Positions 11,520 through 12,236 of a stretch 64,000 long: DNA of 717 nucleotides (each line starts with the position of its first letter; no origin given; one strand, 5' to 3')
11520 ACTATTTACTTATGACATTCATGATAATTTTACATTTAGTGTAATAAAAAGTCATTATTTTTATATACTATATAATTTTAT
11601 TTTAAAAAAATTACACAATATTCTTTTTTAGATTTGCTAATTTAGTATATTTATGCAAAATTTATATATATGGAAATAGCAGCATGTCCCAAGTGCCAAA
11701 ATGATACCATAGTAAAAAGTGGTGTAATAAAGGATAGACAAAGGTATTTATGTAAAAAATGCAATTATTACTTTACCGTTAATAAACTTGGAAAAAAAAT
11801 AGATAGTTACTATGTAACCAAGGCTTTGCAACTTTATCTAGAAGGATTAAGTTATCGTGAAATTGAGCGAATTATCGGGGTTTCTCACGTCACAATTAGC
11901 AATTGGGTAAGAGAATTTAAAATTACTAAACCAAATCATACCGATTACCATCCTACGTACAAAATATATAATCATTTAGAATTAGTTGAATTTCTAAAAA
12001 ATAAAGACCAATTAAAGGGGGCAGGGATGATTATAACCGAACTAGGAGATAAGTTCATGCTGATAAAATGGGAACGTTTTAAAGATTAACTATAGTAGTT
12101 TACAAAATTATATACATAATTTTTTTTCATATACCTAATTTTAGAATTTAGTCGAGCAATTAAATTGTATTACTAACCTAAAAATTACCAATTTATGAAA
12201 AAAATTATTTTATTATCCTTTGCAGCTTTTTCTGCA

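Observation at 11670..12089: IS1 InsA-like protein apparently domesticated as the DNA-binding regulator of an acetate/propionate locus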

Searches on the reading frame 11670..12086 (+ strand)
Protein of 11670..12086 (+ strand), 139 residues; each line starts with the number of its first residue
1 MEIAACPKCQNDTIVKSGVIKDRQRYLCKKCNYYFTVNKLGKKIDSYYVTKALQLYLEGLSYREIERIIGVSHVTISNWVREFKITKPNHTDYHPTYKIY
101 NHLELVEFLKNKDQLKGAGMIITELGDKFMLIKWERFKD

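Call 4: search_protein_families(library=pfam, proteins=[window:11670-12086:+], max_evalue=0.01)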
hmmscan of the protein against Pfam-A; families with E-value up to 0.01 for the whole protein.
window:11670-12086:+ (139 aa): 8 families
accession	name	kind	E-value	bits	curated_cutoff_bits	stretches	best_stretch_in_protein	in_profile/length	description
PF13384.12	HTH_23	-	1.4e-05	25.2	24.6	1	51-84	9-42/50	Homeodomain-like domain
PF13518.12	HTH_28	-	7.4e-05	23.2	25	1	51-84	4-37/52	Helix-turn-helix domain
PF03811.18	Zn_ribbon_InsA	-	0.00025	21.1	26.1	1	5-31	7-34/35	InsA N-terminal domain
PF13936.12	HTH_38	-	0.0003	20.9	27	1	53-81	14-42/44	Helix-turn-helix domain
PF06056.18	Terminase_5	-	0.00055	20.3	20.3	1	51-81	5-35/58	Putative ATPase subunit of terminase (gpP-like)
PF08281.18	Sigma70_r4_2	-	0.001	19.1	25.7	1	52-80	18-47/54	Sigma-70, region 4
PF12760.12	Zn_ribbon_IS1595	-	0.0016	18.8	25.4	1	5-33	20-45/46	Transposase zinc-ribbon domain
PF01381.28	HTH_3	-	0.0044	17.5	23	1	58-82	8-32/55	Helix-turn-helix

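Call 5: search_protein_families(library=ncbifam, proteins=[window:11670-12086:+], max_evalue=0.01)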
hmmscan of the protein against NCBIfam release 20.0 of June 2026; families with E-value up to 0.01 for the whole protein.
window:11670-12086:+ (139 aa): 15 families
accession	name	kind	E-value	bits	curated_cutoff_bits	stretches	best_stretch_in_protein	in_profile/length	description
NF033558.1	transpos_IS1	equivalog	4.8e-22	78.9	100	1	6-122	1-120/199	IS1 family transposase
NF050000.1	IS1_IS1595_Zn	domain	1.1e-09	38.6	28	1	6-37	1-33/34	IS1/IS1595 family N-terminal zinc-binding domain-containing protein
NF048018.1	IS256_N_4Cys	domain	1.4e-09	38.4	27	1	5-35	1-31/31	transposase-like zinc-binding domain-containing protein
NF048019.1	IS256_Zn_var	equivalog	2.3e-06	27.1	150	1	8-88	2-78/304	IS256 family transposase, variant Zn-binding type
NF050017.1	TransRegFevR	equivalog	4.9e-06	26.8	180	1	56-93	29-66/109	transcriptional regulator FevR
NF033587.1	transpos_IS6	equivalog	8.6e-06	25.6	125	1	48-84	10-52/202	IS6 family transposase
NF038384.1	zinc_YnfU_fam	subfamily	0.0001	21.8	36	1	5-38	18-51/52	YnfU family zinc-binding protein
NF006147.0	PRK08295.1-4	equivalog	0.00022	20.9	212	1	16-82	126-191/201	RNA polymerase factor sigma-70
NF033545.0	transpos_IS630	equivalog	0.00059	19.4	100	1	51-87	4-40/299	IS630 family transposase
NF046004.1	ICE_Mbov_0401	equivalog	0.00079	18.8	162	1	24-102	51-130/369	Mbov_0401 family ICE element transposase-like protein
NF047912.1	ECs_2282_CxxC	subfamily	0.00099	19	37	1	5-43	4-45/60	ECs_2282 family putative zinc-binding protein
NF033544.1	transpos_IS1249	exception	0.0017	17.6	300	1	5-86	3-82/382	IS1249 family transposase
NF038385.1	IS66_access_TnpA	equivalog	0.0033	17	150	1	48-84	4-41/190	IS66-like element accessory protein TnpA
TIGR02937.1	sigma70-ECF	superfamily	0.0041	16.7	42.9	1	53-81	126-155/165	sigma-70 family RNA polymerase sigma factor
TIGR04381.1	HTH_TypR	domain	0.0045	17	30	1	54-87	16-49/49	TyrR/PhhR family helix-turn-helix DNA-binding protein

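Call 6: find_homologous_proteins(query=window:11670-12086:+)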
Query window:11670-12086:+ (139 aa): 2388 proteins with E <= 0.001 among 2391 candidates; the best 120 are listed.
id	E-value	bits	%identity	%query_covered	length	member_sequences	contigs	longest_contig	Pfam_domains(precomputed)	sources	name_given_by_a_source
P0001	5.0e-80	284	86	100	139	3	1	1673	PF13384.13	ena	-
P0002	6.0e-80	284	68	100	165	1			-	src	-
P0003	2.3e-78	279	86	100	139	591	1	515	-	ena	-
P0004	4.5e-78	278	85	100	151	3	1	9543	PF13384.13,PF13518.13,PF06056.19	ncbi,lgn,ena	-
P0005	5.2e-78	278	86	100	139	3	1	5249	PF13384.13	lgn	-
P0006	6.7e-78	277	84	100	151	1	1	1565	PF13384.13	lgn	-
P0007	7.9e-78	277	84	100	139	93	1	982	PF13384.13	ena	-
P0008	1.1e-77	277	86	100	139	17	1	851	PF13384.13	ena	-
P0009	1.4e-77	276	86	100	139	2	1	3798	PF13384.13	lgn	-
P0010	1.8e-77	276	84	100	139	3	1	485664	PF03811.18,PF13384.13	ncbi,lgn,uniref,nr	ncbi:helix-turn-helix domain-containing protein [Flavobacterium sp.]|uniref:IS1/IS1595 family N-term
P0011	2.3e-77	276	85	100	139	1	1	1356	PF13384.13,PF06056.19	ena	-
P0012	2.4e-77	276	86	100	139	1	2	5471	PF03811.18,PF13384.13,PF13518.13,PF06056.19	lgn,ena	-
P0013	3.1e-77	275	85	100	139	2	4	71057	PF13384.13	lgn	-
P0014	3.5e-77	275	83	100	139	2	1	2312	PF13384.13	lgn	-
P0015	3.6e-77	275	86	100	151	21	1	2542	-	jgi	-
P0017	4.5e-77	275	86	100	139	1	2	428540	PF03811.18,PF13384.13,PF06056.19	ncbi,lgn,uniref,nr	ncbi:terminase gpP N-terminus-related DNA-binding protein [Flavobacterium sp. '19STA2R22 D10 B1']|un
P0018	4.8e-77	275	85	100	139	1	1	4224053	-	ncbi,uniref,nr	ncbi:transposase [Flavobacterium kingsejongi]|uniref:Transposase n=2 Tax=Flavobacterium kingsejongi 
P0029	2.3e-76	272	86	100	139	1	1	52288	PF03811.18,PF13384.13,PF13518.13,PF06056.19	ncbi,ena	-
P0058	1.2e-75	270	83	100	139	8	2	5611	PF03811.18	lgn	-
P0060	1.2e-75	270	83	100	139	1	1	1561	PF03811.18,PF13384.13,PF13518.13,PF06056.19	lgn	-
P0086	4.4e-75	268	83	100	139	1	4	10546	PF03811.18,PF13384.13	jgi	-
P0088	4.6e-75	268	82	100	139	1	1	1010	PF03811.18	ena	-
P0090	4.9e-75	268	80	100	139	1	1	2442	PF03811.18,PF13384.13,PF06056.19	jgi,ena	jgi:transposase-like protein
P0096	6.0e-75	268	83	100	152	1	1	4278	PF03811.18,PF13384.13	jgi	-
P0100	6.5e-75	268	83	100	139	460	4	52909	PF03811.18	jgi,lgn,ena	jgi:transposase-like protein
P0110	8.6e-75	267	83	100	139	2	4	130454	PF03811.18,PF13384.13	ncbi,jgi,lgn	ncbi:MAG: hypothetical protein RL699_873 [Bacteroidota bacterium]|jgi:hypothetical protein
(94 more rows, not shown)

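Call 8: find_related_loci(query=window:11670-12086:+, collection=genome_contigs, flank=10000)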
Query window:11670-12086:+ (139 aa) in genome_contigs; peptide patterns used: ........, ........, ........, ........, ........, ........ (x = any residue, [..] = any of these).
599 stretches matched a pattern (row limit reached: there are more); 573 encode a relative of the query (tblastn E <= 1e-3); the best 80 are kept; 80 distinct loci.
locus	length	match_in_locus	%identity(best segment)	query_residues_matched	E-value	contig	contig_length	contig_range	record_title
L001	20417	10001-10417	95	1-139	1e-89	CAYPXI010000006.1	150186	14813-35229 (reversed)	MAG TPA_asm: uncultured Flavobacterium sp. isolate SRP199154_co2_123 genome assembly, contig: NODE_60_length_150186_cov_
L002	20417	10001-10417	94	1-139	2e-89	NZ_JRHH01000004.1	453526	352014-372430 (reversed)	Flavobacterium aquatile LMG 4008 = ATCC 11947 strain LMG 4008 contig4, whole genome shotgun sequence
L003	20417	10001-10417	94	1-139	2e-89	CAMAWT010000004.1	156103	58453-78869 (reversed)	MAG: Flavobacterium psychrophilum isolate ME-09jul19-137 genome assembly, contig: ME-09jul19-C73, whole genome shotgun s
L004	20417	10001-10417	94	1-139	2e-89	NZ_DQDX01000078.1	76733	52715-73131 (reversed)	MAG: Flavobacterium sp. isolate UBA12334 contig_333, whole genome shotgun sequence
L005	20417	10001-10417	94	1-139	3e-89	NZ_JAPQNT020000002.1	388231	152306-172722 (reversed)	Flavobacterium sp. SUN046 contig2, whole genome shotgun sequence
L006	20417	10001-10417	94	1-139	4e-89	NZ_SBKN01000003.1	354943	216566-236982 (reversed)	Flavobacterium stagni strain WWJ-16 NODE_3_length_354943_cov_136, whole genome shotgun sequence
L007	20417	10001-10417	94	1-139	6e-89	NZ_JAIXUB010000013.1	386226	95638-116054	MAG: Flavobacterium sp. isolate D1_MAG_00001 pond_D1_MAG_00001_000000000027, whole genome shotgun sequence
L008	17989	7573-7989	94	1-139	1e-88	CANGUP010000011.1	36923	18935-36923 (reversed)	MAG: Flavobacteriaceae bacterium isolate RE-15aug16-251 genome assembly, contig: RE-15aug16-C1016, whole genome shotgun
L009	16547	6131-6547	93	1-139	3e-88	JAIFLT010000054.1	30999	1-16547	MAG: Flavobacterium sp. isolate bin_227 scaffold_831, whole genome shotgun sequence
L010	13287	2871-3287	94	1-139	1e-88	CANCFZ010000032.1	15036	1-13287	MAG: Flavobacteriaceae bacterium isolate JR-MC-A-240519-68 genome assembly, contig: JR-MC-A-240519-C2962, whole genome s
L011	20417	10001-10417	94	1-139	1e-88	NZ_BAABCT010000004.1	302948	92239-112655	Flavobacterium cheonanense strain JCM 17069 sequence04, whole genome shotgun sequence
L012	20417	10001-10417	93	1-139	3e-88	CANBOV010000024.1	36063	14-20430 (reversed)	MAG: Flavobacteriaceae bacterium isolate JR-MC-B-240519-61 genome assembly, contig: JR-MC-B-240519-C722, whole genome sh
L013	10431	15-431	93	1-139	3e-88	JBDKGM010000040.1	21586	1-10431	MAG: Bacteroidota bacterium isolate farmington_2019_sw_WHONDRS-S19S_0053_B_bin.93 scaffold_254959, whole genome shotgun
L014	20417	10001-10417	94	1-139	1e-88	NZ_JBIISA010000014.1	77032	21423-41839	MAG: Flavobacterium sp. isolate ME2003-11-11_3300044715_group2_bin15 Rohwer_bin837_scaffold_105_c1, whole genome shotgun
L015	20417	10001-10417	94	1-139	5e-88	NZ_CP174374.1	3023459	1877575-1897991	Flavobacterium mekongense strain TBRC 19031 chromosome, complete genome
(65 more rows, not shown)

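Call 13: find_encoding_contigs(protein=P0018, flank=10000, max_places=10)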
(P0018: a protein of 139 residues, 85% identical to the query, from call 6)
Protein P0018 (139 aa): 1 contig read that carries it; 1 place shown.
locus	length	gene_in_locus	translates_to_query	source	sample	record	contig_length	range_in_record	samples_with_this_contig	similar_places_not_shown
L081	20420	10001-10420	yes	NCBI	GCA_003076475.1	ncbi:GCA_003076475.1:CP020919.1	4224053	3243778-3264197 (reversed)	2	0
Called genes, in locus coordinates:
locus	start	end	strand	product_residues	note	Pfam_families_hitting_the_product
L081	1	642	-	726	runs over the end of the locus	PF00488:MutS_V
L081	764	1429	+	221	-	PF03167:UDG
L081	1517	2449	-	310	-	-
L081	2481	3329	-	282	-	PF09084:NMT1 (weak), PF22384:PBP2_Ca3427_like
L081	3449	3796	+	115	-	PF12833:HTH_18, PF00165:HTH_AraC (weak)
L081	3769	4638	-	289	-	PF01048:PNP_UDP_1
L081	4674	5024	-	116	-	PF01253:SUI1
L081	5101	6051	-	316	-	PF14226:DIOX_N, PF03171:2OG-FeII_Oxy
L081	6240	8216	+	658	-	PF00676:E1_dh, PF02779:Transket_pyr, PF02780:Transketolase_C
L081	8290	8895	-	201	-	PF14567:SUKH_5 (faint), PF09346:SMI1_KNR4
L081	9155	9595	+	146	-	-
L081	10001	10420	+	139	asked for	-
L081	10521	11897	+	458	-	-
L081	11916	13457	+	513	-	PF00083:Sugar_tr, PF07690:MFS_1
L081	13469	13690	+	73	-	PF20664:DUF6814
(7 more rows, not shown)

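Call 16: search_protein_representatives(protein=window:11670-12086:+)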
Query: 139 residues. Proteins with E-value up to 0.001 (for the whole library): 1841; up to 1e-10: 300; up to 1e-30: 12. The best 150 are listed.
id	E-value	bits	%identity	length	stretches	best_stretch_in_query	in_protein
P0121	2.3e-55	202.8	62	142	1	3-138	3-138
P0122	5.6e-43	162.7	84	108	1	1-89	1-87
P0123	1.1e-41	158.5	69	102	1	39-138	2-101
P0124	4.2e-40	153.4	63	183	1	28-138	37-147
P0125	9.9e-39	148.9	62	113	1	5-109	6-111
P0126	7.3e-37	142.9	80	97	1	1-79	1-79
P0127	1.5e-36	141.9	50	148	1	5-135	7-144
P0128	5.6e-35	136.8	73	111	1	5-90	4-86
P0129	6.4e-34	133.3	64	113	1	27-117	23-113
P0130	1.0e-31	126.2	46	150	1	3-132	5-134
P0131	1.5e-31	125.6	62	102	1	34-133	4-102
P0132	1.7e-31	125.5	62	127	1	2-83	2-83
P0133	3.2e-28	114.8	60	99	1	3-84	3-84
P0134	4.1e-28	114.5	59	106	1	5-86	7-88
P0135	8.7e-28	113.4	75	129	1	5-72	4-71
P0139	3.0e-24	102.0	40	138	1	5-136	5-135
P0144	1.3e-22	96.6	41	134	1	5-123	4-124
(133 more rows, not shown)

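Call 18: search_dna_similar(query=P0144, collection=plasmids, mode=protein, max_rows=25)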
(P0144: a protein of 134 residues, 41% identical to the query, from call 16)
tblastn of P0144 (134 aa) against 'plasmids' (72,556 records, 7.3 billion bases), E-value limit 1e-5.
Records with a match: 40; places in all: 59; records where one place covers at least 80% of the query: 31.
Best place of each record, by identity: <60% 40.
By first word of the organism name: Acaryochloris 7; Nostoc 6; Deinococcus 5; Tenacibaculum 2; Pseudanabaena 2; Methylobacter 1; Methanomethylovorans 1; Candidatus 1; Microcystis 1; Calothrix 1; and 13 more.
By predicted mobility (MOB-suite, as given by PLSDB): non-mobilizable 28; conjugative 8; mobilizable 4.
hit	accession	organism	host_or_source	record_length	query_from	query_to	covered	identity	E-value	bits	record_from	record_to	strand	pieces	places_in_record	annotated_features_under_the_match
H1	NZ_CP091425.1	Methylobacter sp. YRD-M1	isolate,wetland soil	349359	4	124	90%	44.6%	2e-24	104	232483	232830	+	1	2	IS1 family transposase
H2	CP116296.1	Tenacibaculum finnmarkense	Atlantic salmon (Salmo salar ...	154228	5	128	93%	41.9%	1e-22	99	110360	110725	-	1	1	IS1 family transposase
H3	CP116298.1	Tenacibaculum finnmarkense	Atlantic salmon (Salmo salar ...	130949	5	128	93%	41.1%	7e-21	94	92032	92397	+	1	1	IS1 family transposase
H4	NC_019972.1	Methanomethylovorans hollandica DSM 15978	-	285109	5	124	90%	40.8%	5e-23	100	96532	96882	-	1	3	IS1 family transposase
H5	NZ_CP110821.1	Candidatus Bandiella woodruffii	Euplotes woodruffi,mixed host and ...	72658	1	128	96%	38.0%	5e-18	86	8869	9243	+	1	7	hypothetical protein | IS1 family transposase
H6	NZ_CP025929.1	Microcystis aeruginosa NIES-2481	cell culture,freshwater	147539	4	130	95%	36.2%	2e-13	73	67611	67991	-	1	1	IS1 family transposase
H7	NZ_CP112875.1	Pseudanabaena galeata CCNP1313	-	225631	4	132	96%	35.4%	1e-15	79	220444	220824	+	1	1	IS1 family transposase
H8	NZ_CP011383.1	Calothrix sp. 336/3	-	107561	4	133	97%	33.8%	3e-14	75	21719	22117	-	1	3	IS1 family transposase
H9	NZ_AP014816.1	Geminocystis sp. NIES-3708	-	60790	4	131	96%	33.8%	8e-15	76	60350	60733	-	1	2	none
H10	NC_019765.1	Stanieria cyanosphaera PCC 7437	-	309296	2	114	84%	37.7%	2e-17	84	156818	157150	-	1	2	IS1 family transposase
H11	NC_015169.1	Deinococcus proteolyticus MRP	feces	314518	4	131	81%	39.1%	1e-8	82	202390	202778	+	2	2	none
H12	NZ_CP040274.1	Nostoc sp. C052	Blasia pusilla,pure culture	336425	4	120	87%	36.1%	1e-16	82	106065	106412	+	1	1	IS1 family transposase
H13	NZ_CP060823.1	Cylindrospermopsis curvispora GIHE-G1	Water for algae observation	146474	5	132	96%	32.6%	2e-13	72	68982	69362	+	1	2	IS1 family transposase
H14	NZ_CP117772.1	Nostoc sp. UHCC 0926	whole organism,lichen surface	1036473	5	120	87%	35.6%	5e-13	71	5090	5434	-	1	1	none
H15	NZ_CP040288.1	Nostoc sp. C057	Phaeoceros,pure culture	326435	5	120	87%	35.6%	7e-13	71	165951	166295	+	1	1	IS1 family transposase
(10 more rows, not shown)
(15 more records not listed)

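Call 19: search_dna_similar(query=window:11670-12086:+, collection=plasmids, mode=protein, max_rows=25)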
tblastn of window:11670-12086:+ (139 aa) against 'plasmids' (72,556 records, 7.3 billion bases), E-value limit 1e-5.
Records with a match: 24; places in all: 33; records where one place covers at least 80% of the query: 13.
Best place of each record, by identity: <60% 24.
By first word of the organism name: Nostoc 4; Deinococcus 3; Tenacibaculum 2; Pseudanabaena 2; Methanomethylovorans 1; Methylobacter 1; Microcystis 1; Geminocystis 1; Gloeocapsa 1; Stanieria 1; and 7 more.
By predicted mobility (MOB-suite, as given by PLSDB): non-mobilizable 18; conjugative 5; mobilizable 1.
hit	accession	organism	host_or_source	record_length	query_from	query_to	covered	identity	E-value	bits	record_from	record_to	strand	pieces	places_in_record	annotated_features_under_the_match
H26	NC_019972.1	Methanomethylovorans hollandica DSM 15978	-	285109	6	139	96%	36.4%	7e-20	91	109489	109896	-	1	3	IS1 family transposase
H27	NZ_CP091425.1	Methylobacter sp. YRD-M1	isolate,wetland soil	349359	6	134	93%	34.4%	1e-16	82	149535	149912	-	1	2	IS1 family transposase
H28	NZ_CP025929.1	Microcystis aeruginosa NIES-2481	cell culture,freshwater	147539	6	129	89%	31.0%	1e-9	62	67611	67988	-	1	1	IS1 family transposase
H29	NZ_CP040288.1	Nostoc sp. C057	Phaeoceros,pure culture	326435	6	131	91%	30.4%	7e-6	51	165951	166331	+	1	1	IS1 family transposase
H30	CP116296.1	Tenacibaculum finnmarkense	Atlantic salmon (Salmo salar ...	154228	6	83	56%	48.7%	1e-17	84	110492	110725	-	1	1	IS1 family transposase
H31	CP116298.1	Tenacibaculum finnmarkense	Atlantic salmon (Salmo salar ...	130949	6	83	56%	47.4%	7e-16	80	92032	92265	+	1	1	IS1 family transposase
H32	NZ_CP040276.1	Nostoc sp. C052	Blasia pusilla,pure culture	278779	6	130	90%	29.2%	5e-7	54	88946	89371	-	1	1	none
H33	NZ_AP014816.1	Geminocystis sp. NIES-3708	-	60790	6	120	83%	31.6%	6e-10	63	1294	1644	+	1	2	none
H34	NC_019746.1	Gloeocapsa sp. PCC 7428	-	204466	6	125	86%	30.2%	4e-9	60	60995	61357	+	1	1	none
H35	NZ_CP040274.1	Nostoc sp. C052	Blasia pusilla,pure culture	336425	6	119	82%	31.3%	4e-8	57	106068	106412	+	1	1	IS1 family transposase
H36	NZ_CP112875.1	Pseudanabaena galeata CCNP1313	-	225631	6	108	74%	33.3%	8e-8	57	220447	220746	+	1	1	IS1 family transposase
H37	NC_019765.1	Stanieria cyanosphaera PCC 7437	-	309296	2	112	80%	30.6%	2e-12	70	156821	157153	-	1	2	IS1 family transposase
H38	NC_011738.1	Gloeothece citriformis PCC 7424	-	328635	1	112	81%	30.0%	8e-7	54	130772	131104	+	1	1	IS1 family transposase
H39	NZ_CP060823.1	Cylindrospermopsis curvispora GIHE-G1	Water for algae observation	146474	6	120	83%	28.2%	3e-6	52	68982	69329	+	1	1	IS1 family transposase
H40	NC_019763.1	Oscillatoria nigro-viridis PCC 7112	-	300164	21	128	78%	29.9%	8e-8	57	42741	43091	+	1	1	none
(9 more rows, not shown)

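Call 20: get_annotated_region(hit=H26, flank=2000)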
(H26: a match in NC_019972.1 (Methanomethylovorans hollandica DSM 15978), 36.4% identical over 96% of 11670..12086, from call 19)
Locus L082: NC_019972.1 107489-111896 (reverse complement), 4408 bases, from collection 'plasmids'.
description: Methanomethylovorans hollandica DSM 15978 plasmid pMETHO01, complete sequence
organism: Methanomethylovorans hollandica DSM 15978 (NCBI taxid 867904)
taxonomy: Archaea; Euryarchaeota; Methanomicrobia; Methanosarcinales; Methanosarcinaceae; Methanomethylovorans; Methanomethylovorans hollandica; Methanomethylovorans hollandica DSM 15978
host: -; source: -; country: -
typing (MOB-suite, as given by PLSDB): non-mobilizable; replicon rep_cluster_57
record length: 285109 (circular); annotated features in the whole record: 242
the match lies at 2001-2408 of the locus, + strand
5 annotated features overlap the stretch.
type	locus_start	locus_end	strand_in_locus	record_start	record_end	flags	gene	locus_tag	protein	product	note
CDS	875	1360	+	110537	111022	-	-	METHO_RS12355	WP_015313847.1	hypothetical protein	-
CDS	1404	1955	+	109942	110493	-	-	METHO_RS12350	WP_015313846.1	hypothetical protein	-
CDS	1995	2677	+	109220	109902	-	-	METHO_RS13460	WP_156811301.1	IS1 family transposase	-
CDS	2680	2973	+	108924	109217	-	-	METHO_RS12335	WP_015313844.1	hypothetical protein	-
CDS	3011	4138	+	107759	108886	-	-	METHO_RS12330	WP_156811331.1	ISH3 family transposase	-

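Call 21: get_annotated_region(hit=H2, flank=2000)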
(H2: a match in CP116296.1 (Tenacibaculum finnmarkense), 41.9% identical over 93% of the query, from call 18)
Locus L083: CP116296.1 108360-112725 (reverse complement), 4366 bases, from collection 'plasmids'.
description: Tenacibaculum finnmarkense strain LI C6 FM3-F plasmid unnamed, complete sequence
organism: Tenacibaculum finnmarkense (NCBI taxid 2781243)
taxonomy: Bacteria; Bacteroidota; Flavobacteriia; Flavobacteriales; Flavobacteriaceae; Tenacibaculum; Tenacibaculum finnmarkense
host: -; source: Atlantic salmon (Salmo salar L.),Bacterial Culture; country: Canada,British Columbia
typing (MOB-suite, as given by PLSDB): non-mobilizable
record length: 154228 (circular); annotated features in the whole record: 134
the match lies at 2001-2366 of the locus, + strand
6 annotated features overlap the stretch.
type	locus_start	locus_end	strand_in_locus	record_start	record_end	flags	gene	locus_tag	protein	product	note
CDS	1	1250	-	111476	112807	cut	-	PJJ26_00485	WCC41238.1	DUF5458 family protein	-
CDS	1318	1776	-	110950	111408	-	-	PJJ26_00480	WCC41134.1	hypothetical protein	-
CDS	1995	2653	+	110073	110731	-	-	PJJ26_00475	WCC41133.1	IS1 family transposase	-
CDS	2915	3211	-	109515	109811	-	-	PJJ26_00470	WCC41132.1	hypothetical protein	-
CDS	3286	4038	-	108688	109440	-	-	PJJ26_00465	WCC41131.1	ParA family protein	-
CDS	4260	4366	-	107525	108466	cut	-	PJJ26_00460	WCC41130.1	tyrosine-type recombinase/integrase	-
